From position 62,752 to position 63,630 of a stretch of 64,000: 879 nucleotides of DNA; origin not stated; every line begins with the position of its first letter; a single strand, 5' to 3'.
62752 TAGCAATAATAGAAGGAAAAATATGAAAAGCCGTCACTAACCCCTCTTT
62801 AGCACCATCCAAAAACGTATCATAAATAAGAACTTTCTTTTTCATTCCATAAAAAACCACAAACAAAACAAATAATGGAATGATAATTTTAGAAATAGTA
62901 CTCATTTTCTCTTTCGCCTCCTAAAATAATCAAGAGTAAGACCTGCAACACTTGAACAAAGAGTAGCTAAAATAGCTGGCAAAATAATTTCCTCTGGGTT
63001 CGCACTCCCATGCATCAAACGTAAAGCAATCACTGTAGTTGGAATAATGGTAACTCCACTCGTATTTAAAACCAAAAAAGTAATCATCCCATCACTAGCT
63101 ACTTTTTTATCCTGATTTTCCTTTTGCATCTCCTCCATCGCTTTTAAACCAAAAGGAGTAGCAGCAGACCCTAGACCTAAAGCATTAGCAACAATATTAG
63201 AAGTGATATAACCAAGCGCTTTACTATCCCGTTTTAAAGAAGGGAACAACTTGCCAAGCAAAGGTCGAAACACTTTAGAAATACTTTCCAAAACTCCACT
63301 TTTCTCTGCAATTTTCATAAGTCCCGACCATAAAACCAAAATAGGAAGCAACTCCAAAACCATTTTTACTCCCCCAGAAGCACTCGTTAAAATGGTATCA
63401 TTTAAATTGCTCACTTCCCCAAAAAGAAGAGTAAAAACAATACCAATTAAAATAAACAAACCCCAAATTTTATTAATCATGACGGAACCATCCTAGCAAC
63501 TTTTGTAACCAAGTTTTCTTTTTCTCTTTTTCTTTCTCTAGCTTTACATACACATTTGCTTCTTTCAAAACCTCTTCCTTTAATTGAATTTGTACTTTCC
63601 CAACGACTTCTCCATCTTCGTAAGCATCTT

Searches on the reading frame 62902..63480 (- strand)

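Call 22: search_protein_families(library=pfam, proteins=[window:62902-63480:-], max_evalue=0.001)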
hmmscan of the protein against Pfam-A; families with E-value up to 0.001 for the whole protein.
window:62902-63480:- (192 aa): 1 family
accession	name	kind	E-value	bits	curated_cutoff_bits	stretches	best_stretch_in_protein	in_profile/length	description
PF07670.19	Gate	-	1.1e-13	52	29.6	1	42-151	2-99/104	Nucleoside recognition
